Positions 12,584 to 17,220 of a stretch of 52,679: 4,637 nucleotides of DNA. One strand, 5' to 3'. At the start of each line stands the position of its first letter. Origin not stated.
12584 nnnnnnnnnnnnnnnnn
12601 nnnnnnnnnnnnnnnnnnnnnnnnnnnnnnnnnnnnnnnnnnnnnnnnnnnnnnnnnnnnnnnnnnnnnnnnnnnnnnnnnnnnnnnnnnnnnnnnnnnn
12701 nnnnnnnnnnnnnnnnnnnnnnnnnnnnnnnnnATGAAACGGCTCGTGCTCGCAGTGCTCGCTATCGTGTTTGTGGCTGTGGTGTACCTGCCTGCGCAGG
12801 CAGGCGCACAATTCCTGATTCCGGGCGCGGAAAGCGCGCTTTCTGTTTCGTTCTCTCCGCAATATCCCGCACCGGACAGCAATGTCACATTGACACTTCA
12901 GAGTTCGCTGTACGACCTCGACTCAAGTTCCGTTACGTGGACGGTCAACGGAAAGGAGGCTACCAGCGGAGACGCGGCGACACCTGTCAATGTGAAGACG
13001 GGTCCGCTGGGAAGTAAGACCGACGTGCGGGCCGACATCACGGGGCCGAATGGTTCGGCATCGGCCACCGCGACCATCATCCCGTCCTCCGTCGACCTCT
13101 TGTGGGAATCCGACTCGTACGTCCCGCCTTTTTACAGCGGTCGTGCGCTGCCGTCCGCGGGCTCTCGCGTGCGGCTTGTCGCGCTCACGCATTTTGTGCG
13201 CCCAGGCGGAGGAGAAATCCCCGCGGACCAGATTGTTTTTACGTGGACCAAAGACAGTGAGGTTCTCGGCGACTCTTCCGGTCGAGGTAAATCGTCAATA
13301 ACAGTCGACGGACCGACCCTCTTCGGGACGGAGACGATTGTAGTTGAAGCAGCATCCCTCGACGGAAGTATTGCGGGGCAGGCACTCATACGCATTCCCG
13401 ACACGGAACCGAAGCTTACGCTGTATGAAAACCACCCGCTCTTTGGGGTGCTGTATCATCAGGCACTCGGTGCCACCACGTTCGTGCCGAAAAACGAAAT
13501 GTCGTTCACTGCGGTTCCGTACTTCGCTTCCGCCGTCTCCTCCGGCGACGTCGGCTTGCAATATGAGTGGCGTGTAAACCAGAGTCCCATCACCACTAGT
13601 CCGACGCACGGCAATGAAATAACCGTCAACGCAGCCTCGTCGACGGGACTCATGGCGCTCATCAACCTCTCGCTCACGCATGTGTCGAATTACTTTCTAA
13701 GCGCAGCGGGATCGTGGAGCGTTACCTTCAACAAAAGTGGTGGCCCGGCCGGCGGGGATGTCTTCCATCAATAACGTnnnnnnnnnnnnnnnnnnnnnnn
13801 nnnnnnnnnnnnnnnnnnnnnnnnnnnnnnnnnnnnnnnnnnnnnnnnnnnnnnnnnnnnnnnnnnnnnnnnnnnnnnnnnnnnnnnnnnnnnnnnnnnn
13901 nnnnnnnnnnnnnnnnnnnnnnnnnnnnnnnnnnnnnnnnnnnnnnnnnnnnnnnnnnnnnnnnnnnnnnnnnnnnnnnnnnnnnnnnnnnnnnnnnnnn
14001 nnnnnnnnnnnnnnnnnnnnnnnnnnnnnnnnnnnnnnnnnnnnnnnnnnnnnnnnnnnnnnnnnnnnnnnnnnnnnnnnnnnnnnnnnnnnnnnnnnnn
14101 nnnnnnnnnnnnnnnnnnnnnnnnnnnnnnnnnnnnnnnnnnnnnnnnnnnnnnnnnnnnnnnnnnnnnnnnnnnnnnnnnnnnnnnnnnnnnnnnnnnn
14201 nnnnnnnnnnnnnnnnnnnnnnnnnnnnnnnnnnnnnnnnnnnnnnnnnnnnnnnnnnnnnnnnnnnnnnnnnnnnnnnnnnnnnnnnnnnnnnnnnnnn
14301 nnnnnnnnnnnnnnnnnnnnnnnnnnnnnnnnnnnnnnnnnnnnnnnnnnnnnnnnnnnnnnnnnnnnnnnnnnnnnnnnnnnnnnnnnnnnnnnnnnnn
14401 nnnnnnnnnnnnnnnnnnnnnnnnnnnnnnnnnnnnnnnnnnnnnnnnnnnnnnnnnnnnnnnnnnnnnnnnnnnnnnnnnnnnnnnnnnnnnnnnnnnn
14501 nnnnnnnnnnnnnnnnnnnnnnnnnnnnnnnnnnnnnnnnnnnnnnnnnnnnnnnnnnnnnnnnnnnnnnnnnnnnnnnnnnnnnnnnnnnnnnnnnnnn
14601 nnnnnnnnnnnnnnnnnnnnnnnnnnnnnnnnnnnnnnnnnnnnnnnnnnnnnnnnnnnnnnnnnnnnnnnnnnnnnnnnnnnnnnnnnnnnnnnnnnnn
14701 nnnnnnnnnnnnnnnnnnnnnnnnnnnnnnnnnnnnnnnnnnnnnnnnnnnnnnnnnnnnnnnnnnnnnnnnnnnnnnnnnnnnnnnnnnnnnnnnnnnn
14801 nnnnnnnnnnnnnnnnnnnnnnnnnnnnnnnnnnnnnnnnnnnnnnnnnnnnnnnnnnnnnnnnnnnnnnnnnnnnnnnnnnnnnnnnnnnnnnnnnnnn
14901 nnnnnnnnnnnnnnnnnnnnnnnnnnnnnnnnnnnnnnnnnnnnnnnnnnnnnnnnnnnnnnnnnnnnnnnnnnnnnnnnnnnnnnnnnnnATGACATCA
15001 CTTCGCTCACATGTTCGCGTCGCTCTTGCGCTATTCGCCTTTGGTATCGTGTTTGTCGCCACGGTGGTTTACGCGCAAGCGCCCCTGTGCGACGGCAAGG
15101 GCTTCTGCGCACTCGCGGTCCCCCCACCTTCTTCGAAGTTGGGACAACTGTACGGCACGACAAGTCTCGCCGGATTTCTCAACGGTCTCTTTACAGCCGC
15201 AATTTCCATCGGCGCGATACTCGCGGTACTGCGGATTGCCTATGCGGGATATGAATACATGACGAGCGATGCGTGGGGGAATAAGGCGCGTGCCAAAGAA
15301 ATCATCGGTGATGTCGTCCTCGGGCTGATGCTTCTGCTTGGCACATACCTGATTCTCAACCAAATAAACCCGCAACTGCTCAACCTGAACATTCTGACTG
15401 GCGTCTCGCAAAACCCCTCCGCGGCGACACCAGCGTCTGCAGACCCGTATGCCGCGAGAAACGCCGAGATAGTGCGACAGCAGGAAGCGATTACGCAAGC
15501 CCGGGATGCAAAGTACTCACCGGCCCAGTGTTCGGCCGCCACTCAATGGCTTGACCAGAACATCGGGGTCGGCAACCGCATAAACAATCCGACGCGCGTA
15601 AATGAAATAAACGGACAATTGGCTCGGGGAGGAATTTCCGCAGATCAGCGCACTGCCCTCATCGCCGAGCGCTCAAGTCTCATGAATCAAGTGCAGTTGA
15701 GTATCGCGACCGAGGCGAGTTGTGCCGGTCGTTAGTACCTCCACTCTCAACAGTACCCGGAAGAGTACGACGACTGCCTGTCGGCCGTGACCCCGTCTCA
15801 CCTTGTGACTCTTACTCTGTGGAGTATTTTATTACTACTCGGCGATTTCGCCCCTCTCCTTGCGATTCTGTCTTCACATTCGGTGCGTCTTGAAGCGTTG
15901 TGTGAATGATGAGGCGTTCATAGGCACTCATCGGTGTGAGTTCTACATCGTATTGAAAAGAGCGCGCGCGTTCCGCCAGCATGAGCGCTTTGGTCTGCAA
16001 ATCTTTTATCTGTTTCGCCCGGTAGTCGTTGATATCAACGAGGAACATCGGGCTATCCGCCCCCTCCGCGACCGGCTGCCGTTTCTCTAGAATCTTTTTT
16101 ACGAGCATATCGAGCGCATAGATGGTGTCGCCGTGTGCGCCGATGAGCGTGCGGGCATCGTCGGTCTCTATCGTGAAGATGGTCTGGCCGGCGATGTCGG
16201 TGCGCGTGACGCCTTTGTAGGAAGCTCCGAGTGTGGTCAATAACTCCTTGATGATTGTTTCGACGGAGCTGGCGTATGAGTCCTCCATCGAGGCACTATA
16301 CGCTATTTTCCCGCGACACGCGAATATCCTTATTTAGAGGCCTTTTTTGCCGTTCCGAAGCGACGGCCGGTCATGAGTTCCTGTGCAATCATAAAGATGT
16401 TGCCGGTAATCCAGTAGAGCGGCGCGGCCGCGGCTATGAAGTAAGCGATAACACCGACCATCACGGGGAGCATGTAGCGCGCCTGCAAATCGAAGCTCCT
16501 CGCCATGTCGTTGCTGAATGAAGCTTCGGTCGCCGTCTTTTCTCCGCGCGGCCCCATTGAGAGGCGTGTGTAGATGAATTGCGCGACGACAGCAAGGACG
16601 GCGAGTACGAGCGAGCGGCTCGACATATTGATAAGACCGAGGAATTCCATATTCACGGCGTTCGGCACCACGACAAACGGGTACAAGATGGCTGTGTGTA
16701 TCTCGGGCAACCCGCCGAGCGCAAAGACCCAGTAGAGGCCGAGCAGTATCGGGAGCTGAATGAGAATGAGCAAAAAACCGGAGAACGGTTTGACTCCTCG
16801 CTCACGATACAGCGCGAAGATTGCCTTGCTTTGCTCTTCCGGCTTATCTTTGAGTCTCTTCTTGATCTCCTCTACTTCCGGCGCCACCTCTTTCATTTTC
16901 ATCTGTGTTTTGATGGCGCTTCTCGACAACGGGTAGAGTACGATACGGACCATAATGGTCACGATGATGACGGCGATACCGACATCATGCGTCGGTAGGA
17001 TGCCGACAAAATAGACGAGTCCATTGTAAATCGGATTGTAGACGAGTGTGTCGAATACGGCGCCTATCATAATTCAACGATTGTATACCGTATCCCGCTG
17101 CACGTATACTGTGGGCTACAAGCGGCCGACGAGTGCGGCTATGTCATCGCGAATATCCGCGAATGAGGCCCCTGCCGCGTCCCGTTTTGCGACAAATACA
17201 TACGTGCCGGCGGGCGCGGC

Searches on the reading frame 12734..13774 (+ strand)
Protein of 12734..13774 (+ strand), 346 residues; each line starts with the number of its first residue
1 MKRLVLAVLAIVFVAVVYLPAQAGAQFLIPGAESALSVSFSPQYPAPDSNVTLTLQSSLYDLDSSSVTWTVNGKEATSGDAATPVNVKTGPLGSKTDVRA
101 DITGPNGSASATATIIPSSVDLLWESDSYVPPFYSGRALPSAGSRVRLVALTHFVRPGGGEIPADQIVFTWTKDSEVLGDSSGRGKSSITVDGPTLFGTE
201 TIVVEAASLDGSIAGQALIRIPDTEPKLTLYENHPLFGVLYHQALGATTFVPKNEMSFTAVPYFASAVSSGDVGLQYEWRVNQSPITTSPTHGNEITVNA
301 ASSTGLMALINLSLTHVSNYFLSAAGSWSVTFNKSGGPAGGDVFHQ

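Call 10: search_protein_families(library=pfam, proteins=[window:12734-13774:+], max_evalue=0.01)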
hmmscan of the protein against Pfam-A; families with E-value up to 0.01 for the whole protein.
window:12734-13774:+ (346 aa): 1 family
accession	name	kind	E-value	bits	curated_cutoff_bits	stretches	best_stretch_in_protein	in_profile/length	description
PF13927.12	Ig_3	-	0.0048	17.8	30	0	39-79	5-45/78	Immunoglobulin domain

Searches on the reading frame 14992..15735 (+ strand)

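Call 10: search_protein_families(library=pfam, proteins=[window:14992-15735:+], max_evalue=0.01)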
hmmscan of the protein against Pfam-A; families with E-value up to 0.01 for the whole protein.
window:14992-15735:+ (247 aa): 1 family
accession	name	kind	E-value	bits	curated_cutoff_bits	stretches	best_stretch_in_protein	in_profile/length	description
PF18895.5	T4SS_pilin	-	1.1e-05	25.8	26.6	1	56-116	2-62/71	Type IV secretion system pilin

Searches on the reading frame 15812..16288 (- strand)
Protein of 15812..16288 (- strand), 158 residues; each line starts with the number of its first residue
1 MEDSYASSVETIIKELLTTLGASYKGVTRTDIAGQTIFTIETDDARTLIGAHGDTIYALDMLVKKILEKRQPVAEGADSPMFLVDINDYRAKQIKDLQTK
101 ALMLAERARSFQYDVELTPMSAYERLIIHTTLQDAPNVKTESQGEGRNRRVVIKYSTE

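Call 55: search_protein_families(library=pfam, proteins=[window:15812-16288:-], max_evalue=0.001)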
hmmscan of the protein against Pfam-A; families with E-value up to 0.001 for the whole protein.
window:15812-16288:- (158 aa): 1 family
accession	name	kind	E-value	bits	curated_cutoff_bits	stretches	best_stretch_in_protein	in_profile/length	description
PF01424.28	R3H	-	2.2e-16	60.1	26.8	1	101-154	7-59/60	R3H domain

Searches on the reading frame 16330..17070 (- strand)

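Call 55: search_protein_families(library=pfam, proteins=[window:16330-17070:-], max_evalue=0.001)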
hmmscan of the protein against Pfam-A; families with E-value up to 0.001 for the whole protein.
window:16330-17070:- (246 aa): 1 family
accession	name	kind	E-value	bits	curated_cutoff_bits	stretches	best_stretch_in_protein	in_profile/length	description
PF02096.25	60KD_IMP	-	2.2e-40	138.7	35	1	31-234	2-161/163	60Kd inner membrane protein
